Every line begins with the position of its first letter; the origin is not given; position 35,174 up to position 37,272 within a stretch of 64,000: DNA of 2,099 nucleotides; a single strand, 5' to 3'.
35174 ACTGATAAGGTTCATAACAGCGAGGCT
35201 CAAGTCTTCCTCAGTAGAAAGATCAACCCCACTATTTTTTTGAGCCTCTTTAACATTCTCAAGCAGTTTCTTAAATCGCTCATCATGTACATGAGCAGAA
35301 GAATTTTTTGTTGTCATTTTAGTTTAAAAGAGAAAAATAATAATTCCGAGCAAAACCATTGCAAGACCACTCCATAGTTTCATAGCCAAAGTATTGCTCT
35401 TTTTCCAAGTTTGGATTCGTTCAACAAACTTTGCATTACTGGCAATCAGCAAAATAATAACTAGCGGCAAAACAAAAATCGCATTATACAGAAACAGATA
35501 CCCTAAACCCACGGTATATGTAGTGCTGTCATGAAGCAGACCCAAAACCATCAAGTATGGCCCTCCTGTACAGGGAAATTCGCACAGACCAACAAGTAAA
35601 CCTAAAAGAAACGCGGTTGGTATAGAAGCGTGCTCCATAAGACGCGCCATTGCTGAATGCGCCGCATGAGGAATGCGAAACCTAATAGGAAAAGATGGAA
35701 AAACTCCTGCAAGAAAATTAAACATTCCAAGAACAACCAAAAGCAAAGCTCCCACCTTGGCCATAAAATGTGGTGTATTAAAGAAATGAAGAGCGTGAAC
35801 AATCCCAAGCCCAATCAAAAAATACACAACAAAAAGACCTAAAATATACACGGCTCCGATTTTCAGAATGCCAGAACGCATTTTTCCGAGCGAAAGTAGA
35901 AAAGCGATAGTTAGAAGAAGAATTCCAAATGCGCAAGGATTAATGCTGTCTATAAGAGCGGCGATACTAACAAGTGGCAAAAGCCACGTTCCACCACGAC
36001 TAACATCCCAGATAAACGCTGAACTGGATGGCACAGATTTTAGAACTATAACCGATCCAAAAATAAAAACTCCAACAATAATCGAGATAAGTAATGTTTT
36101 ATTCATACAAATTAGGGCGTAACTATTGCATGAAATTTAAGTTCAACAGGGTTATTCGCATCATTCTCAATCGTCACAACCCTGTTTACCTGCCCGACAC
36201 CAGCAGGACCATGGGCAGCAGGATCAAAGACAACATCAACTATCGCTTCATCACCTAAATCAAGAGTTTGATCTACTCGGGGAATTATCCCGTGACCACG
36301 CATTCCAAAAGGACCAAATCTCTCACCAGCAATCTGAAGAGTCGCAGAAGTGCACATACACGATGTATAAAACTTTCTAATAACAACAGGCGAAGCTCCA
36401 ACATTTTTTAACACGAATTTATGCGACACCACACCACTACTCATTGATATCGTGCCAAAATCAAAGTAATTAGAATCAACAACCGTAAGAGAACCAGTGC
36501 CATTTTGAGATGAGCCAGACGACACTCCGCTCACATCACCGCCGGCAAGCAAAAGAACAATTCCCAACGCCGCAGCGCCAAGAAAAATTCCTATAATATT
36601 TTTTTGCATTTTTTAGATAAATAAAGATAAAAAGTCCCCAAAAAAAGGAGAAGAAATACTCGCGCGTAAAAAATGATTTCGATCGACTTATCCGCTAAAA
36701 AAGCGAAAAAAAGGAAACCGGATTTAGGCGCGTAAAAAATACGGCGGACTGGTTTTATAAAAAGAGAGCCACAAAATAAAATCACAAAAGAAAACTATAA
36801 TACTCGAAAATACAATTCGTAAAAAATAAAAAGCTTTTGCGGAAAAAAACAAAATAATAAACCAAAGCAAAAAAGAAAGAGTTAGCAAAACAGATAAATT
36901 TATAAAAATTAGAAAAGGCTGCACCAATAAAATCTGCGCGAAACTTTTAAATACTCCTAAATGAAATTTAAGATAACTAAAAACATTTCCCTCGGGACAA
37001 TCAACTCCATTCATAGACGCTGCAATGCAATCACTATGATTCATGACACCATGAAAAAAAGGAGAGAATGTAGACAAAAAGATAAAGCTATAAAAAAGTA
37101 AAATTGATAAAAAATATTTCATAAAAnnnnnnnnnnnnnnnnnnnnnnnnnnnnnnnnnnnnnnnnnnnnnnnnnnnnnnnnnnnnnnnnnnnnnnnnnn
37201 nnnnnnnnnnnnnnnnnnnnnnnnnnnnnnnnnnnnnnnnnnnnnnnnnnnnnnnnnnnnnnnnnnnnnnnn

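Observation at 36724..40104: Copper-handling module: tRNA-Gly, csoR, Met-rich membrane protein, CopB-type ATPase, small Cys/His membrane protein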

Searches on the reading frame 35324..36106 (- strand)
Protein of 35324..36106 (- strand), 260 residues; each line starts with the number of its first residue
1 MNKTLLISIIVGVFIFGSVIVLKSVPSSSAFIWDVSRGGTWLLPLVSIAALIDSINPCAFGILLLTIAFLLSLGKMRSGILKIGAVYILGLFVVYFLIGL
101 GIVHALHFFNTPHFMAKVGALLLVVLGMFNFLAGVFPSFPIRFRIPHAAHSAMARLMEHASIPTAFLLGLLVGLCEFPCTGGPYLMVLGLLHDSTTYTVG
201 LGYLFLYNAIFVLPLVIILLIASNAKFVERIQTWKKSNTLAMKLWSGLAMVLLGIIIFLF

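Call 4: search_protein_families(library=pfam, max_evalue=0.1, proteins=[window:35324-36106:-])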
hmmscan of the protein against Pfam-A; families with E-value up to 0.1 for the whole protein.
window:35324-36106:- (260 aa): 1 family
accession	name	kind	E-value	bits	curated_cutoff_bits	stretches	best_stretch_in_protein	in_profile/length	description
PF11139.14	SfLAP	-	2.3e-06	27.7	35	1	48-235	3-185/213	Sap, sulfolipid-1-addressing protein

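Call 5: search_protein_families(library=ncbifam, max_evalue=0.1, proteins=[window:35324-36106:-])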
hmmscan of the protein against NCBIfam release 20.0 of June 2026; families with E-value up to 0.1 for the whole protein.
window:35324-36106:- (260 aa): 2 families
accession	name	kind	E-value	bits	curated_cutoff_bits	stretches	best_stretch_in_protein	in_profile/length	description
NF040495.1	tranport_ArsG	equivalog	1.6e-07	31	200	1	51-258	15-221/225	aromatic aminobenezylarsenical efflux permease ArsG family transporter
NF001419.0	PRK00293.1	subfamily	0.0016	17.1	330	1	55-236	184-364/574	protein-disulfide reductase DsbD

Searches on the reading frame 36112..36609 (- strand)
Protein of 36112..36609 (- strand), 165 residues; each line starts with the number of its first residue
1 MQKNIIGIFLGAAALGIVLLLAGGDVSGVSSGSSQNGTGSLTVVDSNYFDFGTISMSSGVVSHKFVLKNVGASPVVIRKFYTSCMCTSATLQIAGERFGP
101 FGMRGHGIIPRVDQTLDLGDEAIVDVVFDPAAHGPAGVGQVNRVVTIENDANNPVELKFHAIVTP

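Call 4: search_protein_families(library=pfam, max_evalue=0.1, proteins=[window:36112-36609:-])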
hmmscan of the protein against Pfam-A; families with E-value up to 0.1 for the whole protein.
window:36112-36609:- (165 aa): 2 families
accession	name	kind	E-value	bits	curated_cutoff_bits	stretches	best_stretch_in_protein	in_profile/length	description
PF07610.17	DUF1573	-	1.3e-12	48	26.1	1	44-91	3-49/98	Protein of unknown function (DUF1573)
PF22544.2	HYDIN_VesB_CFA65-like_Ig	-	1.5e-07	32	25.5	1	44-92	5-54/100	HYDIN/CFA65/VesB-like, Ig-like domain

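Call 5: search_protein_families(library=ncbifam, max_evalue=0.1, proteins=[window:36112-36609:-])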
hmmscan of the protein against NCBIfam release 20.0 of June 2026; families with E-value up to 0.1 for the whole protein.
window:36112-36609:- (165 aa): 1 family
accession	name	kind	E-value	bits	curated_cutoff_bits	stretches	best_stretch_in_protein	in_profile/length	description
NF041425.1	OS_HP2_seleno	subfamily_domain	6.2e-07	29.7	100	1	46-91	3-47/98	OS_HP2 family (seleno)protein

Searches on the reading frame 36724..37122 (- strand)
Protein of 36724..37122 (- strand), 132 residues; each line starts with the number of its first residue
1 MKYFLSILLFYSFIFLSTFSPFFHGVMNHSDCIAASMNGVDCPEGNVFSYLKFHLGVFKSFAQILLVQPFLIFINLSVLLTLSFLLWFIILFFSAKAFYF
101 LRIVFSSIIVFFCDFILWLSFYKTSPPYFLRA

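Call 4: search_protein_families(library=pfam, max_evalue=0.1, proteins=[window:36724-37122:-])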
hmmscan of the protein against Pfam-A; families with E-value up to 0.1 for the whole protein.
window:36724-37122:- (132 aa): 0 families

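Call 5: search_protein_families(library=ncbifam, max_evalue=0.1, proteins=[window:36724-37122:-])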
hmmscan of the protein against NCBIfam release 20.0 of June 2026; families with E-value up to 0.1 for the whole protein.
window:36724-37122:- (132 aa): 0 families

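Call 17: find_homologous_proteins(query=window:36724-37122:-, max_evalue=0.01)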
Query window:36724-37122:- (132 aa): 1 proteins with E <= 0.01 among 40 candidates.
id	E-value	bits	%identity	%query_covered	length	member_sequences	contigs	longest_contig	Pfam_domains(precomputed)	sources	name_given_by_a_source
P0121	4.7e-76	271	100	100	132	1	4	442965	-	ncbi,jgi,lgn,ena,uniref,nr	ncbi:MAG: hypothetical protein COU07_01085 [Candidatus Harrisonbacteria bacterium CG10_big_fil_rev_8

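Call 37: find_homologous_proteins(query=A2, max_evalue=0.01)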
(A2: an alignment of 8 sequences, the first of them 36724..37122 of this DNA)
Query A2 (8 sequences) (132 aa, profile of the alignment): 17 proteins with E <= 0.01 among 2857 candidates.
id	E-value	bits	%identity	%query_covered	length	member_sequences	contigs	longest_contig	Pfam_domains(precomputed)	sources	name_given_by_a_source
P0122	9.4e-40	154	29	95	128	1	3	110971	-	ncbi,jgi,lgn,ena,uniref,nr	ncbi:hypothetical protein COV04_01085 [Candidatus Uhrbacteria bacterium CG10_big_fil_rev_8_21_14_0_1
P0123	1.9e-39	153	19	91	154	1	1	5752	-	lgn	-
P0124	2.6e-39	153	19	91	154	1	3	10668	-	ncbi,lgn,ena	-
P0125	1.7e-36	144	20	91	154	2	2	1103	-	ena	-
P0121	2.1e-36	143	100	100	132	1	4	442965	-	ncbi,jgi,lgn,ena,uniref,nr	ncbi:MAG: hypothetical protein COU07_01085 [Candidatus Harrisonbacteria bacterium CG10_big_fil_rev_8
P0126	3.1e-36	143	19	91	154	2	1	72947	-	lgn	-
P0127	1.8e-35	140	21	95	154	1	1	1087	-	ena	-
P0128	2.8e-35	140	18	91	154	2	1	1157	-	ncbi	-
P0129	4.0e-35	139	21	95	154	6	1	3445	-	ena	-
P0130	2.1e-34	137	19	74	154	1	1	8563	-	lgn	-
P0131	3.0e-31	127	-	-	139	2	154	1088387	-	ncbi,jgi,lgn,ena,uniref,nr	ncbi:hypothetical protein KJZ71_04810 [Patescibacteria group bacterium]|jgi:hypothetical protein|uni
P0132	6.4e-31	125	21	70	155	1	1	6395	-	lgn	-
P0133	2.4e-29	120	-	-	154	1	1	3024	-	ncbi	-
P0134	7.3e-25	106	19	80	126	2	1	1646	-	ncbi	ncbi:MAG: hypothetical protein AAB729_00060 [Patescibacteria group bacterium]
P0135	1.7e-23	101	24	80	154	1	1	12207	-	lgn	-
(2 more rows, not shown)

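Call 77: predict_structure(alignment_id=A4)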
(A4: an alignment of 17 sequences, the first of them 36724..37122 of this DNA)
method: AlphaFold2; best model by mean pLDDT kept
length: 132 residues; sequences in the alignment: 17
mean_pLDDT: 76.1   pTM: 0.31
mean pLDDT of the five models: 76.1, 75.8, 62.2, 61.5, 60.0
residues with pLDDT >= 90: 8; 70-90: 81; 50-70: 42; < 50: 1
segments of 3 or more residues with pLDDT < 50: none
pLDDT, mean of each block of 10 residues (from residue 1): 83 76 56 67 67 76 64 78 88 85 88 90 75 56
secondary structure, 60 per line:
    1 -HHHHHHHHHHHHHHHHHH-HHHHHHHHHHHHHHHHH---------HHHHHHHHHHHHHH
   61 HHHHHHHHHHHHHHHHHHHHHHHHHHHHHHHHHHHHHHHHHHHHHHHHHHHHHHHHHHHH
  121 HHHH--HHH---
elements in order: H2-19 H21-37 H47-124
